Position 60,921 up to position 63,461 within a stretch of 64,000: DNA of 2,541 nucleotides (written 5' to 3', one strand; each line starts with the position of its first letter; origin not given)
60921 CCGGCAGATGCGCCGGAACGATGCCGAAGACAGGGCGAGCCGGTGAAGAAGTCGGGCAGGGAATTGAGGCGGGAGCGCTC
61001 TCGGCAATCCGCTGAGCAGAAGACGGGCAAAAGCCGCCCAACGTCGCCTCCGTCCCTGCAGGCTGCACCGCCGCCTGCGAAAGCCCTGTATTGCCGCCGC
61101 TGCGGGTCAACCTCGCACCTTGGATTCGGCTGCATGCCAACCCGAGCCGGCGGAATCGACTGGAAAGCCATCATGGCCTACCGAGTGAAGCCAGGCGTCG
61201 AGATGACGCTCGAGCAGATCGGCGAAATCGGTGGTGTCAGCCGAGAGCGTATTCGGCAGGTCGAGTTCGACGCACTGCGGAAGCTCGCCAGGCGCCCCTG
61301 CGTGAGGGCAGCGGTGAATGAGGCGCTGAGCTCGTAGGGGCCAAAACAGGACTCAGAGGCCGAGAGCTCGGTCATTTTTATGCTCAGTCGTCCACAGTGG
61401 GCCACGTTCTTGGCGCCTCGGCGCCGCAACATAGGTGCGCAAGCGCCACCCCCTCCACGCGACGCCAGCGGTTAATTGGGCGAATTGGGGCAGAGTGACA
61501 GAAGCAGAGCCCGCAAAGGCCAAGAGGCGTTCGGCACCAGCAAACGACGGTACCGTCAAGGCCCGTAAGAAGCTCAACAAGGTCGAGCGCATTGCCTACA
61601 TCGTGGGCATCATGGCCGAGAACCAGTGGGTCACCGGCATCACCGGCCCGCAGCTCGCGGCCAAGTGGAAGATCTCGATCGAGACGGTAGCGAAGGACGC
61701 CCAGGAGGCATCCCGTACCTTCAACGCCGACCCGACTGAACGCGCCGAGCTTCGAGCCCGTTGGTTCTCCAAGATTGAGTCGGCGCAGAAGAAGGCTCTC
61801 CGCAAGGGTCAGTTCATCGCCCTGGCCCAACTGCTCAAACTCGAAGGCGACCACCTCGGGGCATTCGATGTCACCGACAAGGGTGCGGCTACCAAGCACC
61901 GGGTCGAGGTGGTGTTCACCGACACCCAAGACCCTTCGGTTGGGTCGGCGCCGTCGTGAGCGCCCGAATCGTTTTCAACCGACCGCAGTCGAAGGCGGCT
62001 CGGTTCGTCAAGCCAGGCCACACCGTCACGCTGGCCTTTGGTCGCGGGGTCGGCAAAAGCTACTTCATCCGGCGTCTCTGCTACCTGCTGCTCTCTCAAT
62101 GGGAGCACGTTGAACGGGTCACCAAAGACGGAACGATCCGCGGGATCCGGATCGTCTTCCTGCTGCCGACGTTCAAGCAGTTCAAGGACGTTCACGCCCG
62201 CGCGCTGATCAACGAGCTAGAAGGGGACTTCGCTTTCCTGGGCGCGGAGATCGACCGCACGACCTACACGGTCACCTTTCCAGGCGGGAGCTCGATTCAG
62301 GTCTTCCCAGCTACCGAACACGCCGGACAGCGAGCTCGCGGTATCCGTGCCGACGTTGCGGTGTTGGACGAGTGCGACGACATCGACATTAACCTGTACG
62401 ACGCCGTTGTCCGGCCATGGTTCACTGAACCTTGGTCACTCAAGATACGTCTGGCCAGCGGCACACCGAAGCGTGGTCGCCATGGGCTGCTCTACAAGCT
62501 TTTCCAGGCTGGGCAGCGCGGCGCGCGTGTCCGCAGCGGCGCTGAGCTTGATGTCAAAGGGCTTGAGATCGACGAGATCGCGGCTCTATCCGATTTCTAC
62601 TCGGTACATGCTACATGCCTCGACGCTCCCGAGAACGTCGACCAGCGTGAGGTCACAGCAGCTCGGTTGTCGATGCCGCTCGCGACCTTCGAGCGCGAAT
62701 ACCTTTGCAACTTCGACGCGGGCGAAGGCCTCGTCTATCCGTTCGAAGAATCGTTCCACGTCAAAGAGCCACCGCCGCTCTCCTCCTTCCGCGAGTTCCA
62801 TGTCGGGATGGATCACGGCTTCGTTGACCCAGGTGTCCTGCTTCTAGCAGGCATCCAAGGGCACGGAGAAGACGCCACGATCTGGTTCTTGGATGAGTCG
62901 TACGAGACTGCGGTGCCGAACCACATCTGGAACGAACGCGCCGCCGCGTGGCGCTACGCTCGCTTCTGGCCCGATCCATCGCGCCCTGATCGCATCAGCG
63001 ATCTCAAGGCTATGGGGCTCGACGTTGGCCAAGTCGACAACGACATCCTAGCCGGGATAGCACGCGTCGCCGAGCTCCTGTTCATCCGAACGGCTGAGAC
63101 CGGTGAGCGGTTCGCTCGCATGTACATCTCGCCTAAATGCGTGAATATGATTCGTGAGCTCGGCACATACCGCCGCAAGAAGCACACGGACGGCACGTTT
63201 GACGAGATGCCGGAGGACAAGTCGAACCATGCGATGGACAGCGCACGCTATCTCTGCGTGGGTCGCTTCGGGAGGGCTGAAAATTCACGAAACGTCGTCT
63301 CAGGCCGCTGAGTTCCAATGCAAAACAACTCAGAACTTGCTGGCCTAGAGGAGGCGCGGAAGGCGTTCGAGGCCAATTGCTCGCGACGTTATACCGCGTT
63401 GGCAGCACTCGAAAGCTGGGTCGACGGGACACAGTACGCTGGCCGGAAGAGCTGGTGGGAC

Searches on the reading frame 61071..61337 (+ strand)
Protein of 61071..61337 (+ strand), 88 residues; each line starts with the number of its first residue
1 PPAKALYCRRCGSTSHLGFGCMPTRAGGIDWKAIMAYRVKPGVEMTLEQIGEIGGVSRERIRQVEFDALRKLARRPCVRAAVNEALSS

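Call 105: search_dna_similar(query=window:61071-61337:+, collection=phages, mode=protein, max_evalue=0.001, max_rows=20)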
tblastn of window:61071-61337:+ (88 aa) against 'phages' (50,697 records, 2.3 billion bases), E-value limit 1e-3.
Records with a match: 7; places in all: 7; records where one place covers at least 80% of the query: 0.
Best place of each record, by identity: 60-80% 5; <60% 2.
By first word of the organism name: Listeria 2; Enterococcus 2; Staphylococcus 1; Microcystis 1; Bacteriophage 1.
By host as written in the record: Listeria monocytogenes 2; - 2; Staphylococcus aureus 1; Enterococcus faecalis 1; Microcystis sp. SG03 1.
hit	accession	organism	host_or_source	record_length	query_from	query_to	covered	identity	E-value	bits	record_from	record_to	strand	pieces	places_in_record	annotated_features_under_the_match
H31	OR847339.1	Listeria phage LM 4-11-1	Listeria monocytogenes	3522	42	76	40%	60.0%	3e-4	43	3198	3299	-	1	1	record has no annotation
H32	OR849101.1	Listeria phage LM 4-14-1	Listeria monocytogenes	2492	42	76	40%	60.0%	3e-4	43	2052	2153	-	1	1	record has no annotation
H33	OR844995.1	Staphylococcus phage SA 1306 Kay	Staphylococcus aureus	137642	42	76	40%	60.0%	4e-4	43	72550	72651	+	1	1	record has no annotation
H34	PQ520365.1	Enterococcus phage IME_EF3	-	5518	42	76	40%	60.0%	4e-4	42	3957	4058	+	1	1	record has no annotation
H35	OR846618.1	Enterococcus phage Efs 1-1-1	Enterococcus faecalis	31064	42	76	40%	60.0%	4e-4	42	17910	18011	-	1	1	record has no annotation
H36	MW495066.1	Microcystis phage MaAM05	Microcystis sp. SG03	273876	35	77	49%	48.8%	7e-4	42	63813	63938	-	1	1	rpoD: RNA polymerase sigma factor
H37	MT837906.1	Bacteriophage sp.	human fecal samples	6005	35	74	45%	50.0%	3e-4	43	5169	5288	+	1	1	record has no annotation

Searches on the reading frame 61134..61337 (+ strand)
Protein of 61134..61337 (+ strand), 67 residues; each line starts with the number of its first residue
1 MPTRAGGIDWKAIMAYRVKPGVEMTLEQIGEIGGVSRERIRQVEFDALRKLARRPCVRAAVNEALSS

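Call 65: search_protein_families(library=pfam, proteins=[window:61134-61337:+], max_evalue=0.1)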
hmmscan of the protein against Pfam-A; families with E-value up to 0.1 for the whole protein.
window:61134-61337:+ (67 aa): 1 family
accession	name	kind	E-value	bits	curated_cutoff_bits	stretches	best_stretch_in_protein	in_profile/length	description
PF04545.22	Sigma70_r4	-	6.2e-11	42.1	24.1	1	15-51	14-48/50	Sigma-70, region 4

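Call 83: find_homologous_proteins(query=window:61134-61337:+, max_evalue=0.001)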
Query window:61134-61337:+ (67 aa): 5 proteins with E <= 0.001 among 5 candidates.
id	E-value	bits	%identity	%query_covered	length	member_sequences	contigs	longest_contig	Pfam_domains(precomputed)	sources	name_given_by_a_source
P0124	7.9e-36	138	100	100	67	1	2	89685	PF04545.23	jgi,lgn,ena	-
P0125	4.9e-24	101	79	93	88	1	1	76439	PF04545.23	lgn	-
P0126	7.8e-21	91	76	93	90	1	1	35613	PF04545.23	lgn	-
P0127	2.6e-20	89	78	88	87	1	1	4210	PF04545.23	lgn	-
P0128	4.0e-4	38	74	46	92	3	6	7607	PF04545.23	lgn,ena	-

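Call 84: find_encoding_contigs(protein=P0125, flank=10000, max_places=2)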
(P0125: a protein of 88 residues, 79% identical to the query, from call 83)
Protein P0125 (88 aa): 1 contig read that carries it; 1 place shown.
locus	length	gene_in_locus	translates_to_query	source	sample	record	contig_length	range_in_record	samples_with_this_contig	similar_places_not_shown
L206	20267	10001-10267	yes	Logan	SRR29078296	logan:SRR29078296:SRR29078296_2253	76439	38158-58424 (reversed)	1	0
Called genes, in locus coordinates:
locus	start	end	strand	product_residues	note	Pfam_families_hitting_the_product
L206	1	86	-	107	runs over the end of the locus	-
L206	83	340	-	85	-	-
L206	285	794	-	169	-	PF06094:GGACT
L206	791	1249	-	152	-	PF06094:GGACT, PF13772:AIG2_2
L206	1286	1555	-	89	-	-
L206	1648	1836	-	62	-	-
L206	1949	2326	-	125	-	-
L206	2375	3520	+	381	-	PF00005:ABC_tran (faint)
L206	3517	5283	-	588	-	PF12083:DUF3560, PF05175:MTS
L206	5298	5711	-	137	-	PF04266:ASCH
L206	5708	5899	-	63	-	-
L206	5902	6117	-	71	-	-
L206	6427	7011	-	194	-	PF02195:ParB_N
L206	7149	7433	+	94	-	-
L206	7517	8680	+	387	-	-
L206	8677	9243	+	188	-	-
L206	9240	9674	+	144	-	-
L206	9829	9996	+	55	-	-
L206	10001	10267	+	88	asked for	PF04545:Sigma70_r4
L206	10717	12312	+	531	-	-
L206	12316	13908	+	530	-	PF13264:DUF4055 (weak)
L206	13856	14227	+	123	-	-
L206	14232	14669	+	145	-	-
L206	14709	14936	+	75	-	-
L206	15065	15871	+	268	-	-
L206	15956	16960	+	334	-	-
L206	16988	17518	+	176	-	-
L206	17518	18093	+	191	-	-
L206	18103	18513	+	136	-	-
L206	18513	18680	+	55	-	-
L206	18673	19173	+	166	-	-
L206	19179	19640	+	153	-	PF04883:HK97-gp10_like (weak)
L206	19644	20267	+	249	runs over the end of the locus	-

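Call 87: search_solved_structures(query=window:61134-61337:+, max_evalue=0.01, show_alignments=2)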
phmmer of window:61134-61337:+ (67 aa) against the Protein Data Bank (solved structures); distinct sequences matched with E-value up to 0.01: 64 (the best 60 are shown).
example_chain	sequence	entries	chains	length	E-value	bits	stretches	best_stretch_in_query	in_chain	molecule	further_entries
4g6d_A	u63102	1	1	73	9.7e-07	32.1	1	17-55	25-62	RNA polymerase sigma factor rpoD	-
4g8x_A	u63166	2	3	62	1.5e-06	31.6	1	17-52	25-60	RNA polymerase sigma factor rpoD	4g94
8x6f_E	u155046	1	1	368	2e-06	31.1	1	18-55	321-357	RNA polymerase sigma factor SigA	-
1l9u_H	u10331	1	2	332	2.3e-06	31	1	20-52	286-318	SIGMA FACTOR SIGA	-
7ckq_F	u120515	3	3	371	2.4e-06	30.9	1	18-55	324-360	RNA polymerase sigma factor SigA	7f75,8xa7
3n97_A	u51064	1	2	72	2.5e-06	30.8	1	20-55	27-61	RNA polymerase sigma factor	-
1tty_A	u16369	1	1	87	3.1e-06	30.5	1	14-55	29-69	RNA polymerase sigma factor rpoD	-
4xln_F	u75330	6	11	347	3.3e-06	30.5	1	20-52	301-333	RNA polymerase sigma factor SigA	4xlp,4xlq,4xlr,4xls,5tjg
1ku3_A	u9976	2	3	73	5.3e-06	29.8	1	20-53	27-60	sigma factor sigA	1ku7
1l9z_H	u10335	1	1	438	5.6e-06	29.7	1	20-52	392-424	SIGMA FACTOR SIGA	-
1rio_H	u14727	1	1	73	5.8e-06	29.7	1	20-53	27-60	sigma factor SigA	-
8gzg_F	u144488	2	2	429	8.3e-06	29.2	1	15-55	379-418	RNA polymerase sigma factor SigA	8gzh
3dxj_F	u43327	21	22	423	8.6e-06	29.2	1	20-52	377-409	RNA polymerase pricipal sigma factor (RpoD); CHAIN F, P | RNA polymerase sigma factor | RNA polymerase sigma factor SigA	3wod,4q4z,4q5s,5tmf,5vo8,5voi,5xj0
1iw7_F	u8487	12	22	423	8.6e-06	29.2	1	20-52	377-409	RNA polymerase sigma-70 subunit | principal sigma factor | DNA-directed RNA polymerase sigma chain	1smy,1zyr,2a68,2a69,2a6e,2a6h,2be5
4g7h_F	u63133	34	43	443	1.1e-05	28.9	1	20-52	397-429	RNA polymerase sigma factor | DNA directed RNA polymerase sigma factor A | RNA polymerase sigma factor SigA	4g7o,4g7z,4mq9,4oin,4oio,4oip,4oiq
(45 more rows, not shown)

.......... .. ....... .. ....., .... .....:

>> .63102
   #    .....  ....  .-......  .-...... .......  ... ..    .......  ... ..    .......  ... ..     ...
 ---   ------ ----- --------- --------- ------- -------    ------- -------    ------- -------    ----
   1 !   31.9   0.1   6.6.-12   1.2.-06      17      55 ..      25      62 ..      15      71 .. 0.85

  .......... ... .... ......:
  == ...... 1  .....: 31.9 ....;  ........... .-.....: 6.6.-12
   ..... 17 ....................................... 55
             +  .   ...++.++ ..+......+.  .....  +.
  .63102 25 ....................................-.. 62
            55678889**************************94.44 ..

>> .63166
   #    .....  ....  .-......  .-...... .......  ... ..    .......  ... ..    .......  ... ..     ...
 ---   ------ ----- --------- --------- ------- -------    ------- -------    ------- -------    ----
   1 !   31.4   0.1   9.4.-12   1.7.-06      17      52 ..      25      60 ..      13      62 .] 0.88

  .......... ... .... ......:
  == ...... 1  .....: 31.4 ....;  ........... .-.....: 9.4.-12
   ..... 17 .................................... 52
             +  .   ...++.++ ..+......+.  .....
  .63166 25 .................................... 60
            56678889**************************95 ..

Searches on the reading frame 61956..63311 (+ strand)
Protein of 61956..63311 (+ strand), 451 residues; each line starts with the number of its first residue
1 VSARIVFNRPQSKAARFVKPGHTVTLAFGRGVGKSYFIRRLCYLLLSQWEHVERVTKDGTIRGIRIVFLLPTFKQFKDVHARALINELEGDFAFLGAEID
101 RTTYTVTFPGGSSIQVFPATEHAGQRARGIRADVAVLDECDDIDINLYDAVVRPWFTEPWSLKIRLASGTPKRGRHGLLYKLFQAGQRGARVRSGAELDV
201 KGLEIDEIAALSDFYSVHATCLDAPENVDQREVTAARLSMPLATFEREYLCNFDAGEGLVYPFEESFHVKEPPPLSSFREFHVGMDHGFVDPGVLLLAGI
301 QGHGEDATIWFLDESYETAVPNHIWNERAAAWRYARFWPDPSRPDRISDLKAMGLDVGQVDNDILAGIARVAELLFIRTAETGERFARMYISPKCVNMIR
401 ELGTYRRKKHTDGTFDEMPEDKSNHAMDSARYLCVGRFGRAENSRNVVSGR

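Call 7: search_protein_families(library=pfam, proteins=[window:61956-63311:+])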
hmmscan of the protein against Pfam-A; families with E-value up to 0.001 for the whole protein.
window:61956-63311:+ (451 aa): 1 family
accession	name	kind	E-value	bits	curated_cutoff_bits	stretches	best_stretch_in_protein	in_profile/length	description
PF03237.21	Terminase_6N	-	0.00015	21.9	22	1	28-265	4-212/215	Terminase large subunit, T4likevirus-type, N-terminal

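Call 9: search_dna_similar(query=window:61956-63311:+, collection=phages, mode=protein, max_rows=15)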
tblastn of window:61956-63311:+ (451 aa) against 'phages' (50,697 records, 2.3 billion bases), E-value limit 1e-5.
Records with a match: 94; places in all: 94; records where one place covers at least 80% of the query: 14.
Best place of each record, by identity: <60% 94.
By first word of the organism name: Streptococcus 14; Rhizobium 10; Staphylococcus 8; Bacteriophage 7; Klebsiella 6; Pseudomonas 6; Bacillus 6; Oenococcus 6; Caudoviricetes 4; Ralstonia 4; and 12 more.
By host as written in the record: - 11; Bacillus subtilis 6; Staphylococcus aureus 4; Ralstonia pseudosolanacearum I-31 (MT043) 3; Pseudomonas syringae pv. actinidiae 3; Candidatus Pelagibacter sp. HTCC1062 2; Salmonella enterica subsp. enterica serovar Typhimurium strain LT2 2; Pseudomonas syringae pv. avii 2; and 53 more.
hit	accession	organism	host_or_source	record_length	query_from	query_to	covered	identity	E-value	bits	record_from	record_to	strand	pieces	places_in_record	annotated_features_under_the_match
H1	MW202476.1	Caudoviricetes sp.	Manatee Spring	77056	7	438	96%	42.5%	1e-106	353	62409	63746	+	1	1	large subunit terminase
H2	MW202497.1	Caudoviricetes sp.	Manatee Spring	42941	5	437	96%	24.1%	1e-14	82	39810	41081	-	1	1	large subunit terminase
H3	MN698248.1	Pelagibacter phage HTVC202P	Candidatus Pelagibacter sp. FZCC0015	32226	4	434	96%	23.2%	2e-6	57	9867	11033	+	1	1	terminase large subunit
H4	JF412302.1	EBPR siphovirus 1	-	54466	22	445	94%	23.3%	8e-7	58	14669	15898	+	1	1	gp33: terminase | gp34: hypothetical protein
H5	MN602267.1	Bacteriophage DSS3_PM1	-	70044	30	450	93%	23.4%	9e-9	64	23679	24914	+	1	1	putative terminase large subunit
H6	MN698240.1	Pelagibacter phage HTVC026P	Candidatus Pelagibacter sp. HTCC1062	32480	17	433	92%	23.2%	4e-7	59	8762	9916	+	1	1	terminase large subunit | hypothetical protein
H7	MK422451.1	Klebsiella phage ST13-OXA48phi12.3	Klebsiella pneumoniae ST13-OXA48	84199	62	402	76%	26.7%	3e-9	66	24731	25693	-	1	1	terminase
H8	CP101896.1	Klebsiella phage GArcari-2022b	Klebsiella pneumoniae strain 4011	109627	62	402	76%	26.7%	3e-9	66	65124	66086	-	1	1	record has no annotation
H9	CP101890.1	Klebsiella phage GArcari-2022a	Klebsiella pneumoniae strain 9362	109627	62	402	76%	26.7%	3e-9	66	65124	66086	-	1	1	record has no annotation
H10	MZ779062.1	Klebsiella phage pJN2-26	horse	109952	62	402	76%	26.7%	3e-9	66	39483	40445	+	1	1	putative terminase large subunit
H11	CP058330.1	Klebsiella phage vB_Kpn_1825-KPC53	Klebsiella pneumoniae subsp. pneumoniae ...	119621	62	402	76%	26.7%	3e-9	66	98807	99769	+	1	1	record has no annotation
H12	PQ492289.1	Klebsiella phage vB_KpnS_p4727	Klebsiella pneumoniae 4727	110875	62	402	76%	26.7%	3e-9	66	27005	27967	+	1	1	record has no annotation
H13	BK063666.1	Caudoviricetes sp. vir519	Methanofastidiosa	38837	67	433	81%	24.3%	1e-7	61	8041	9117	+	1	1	terminase large subunit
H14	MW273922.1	Pelagibacter phage HTVC034P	Candidatus Pelagibacter sp. HTCC1062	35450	65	436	82%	23.8%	3e-7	59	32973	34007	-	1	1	terminase large subunit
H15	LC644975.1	Komagataeibacter phage phiKX1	Komagataeibacter xylinus NBRC 13772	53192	66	433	82%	23.5%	1e-6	57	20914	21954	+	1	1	phage terminase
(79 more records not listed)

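Call 15: find_related_loci(query=window:61956-63311:+, collection=viral_contigs, flank=10000)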
Query window:61956-63311:+ (451 aa) in viral_contigs; peptide patterns used: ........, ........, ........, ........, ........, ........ (x = any residue, [..] = any of these).
10 stretches matched a pattern; 9 encode a relative of the query (tblastn E <= 1e-3); 9 distinct loci.
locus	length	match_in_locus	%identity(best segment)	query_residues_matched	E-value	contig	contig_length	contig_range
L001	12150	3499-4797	79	5-440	0e+0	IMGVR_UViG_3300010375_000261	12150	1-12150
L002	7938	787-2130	70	1-451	0e+0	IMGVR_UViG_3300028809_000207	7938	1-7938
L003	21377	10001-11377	56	5-450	1e-168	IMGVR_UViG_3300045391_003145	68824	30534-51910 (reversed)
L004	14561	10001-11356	53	5-427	4e-160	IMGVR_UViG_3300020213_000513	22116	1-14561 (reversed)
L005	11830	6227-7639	50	5-451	7e-151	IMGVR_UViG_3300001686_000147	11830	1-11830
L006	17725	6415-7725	51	5-437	2e-150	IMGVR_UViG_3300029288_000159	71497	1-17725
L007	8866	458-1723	40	23-450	1e-93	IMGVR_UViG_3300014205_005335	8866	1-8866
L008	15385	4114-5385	42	9-438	6e-94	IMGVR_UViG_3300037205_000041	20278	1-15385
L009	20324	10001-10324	24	327-442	6e-8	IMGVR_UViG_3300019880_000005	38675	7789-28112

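Call 78: find_encoding_contigs(protein=window:61956-63311:+, flank=10000, max_places=4)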
Protein window:61956-63311:+ (451 aa): 1 contig read that carries it; 1 place shown.
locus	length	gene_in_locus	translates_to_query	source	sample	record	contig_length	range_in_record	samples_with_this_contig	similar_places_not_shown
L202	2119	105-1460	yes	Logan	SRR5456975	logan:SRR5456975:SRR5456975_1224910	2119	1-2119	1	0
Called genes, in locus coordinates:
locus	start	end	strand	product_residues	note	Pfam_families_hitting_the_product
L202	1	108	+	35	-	?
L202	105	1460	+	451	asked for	-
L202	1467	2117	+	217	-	?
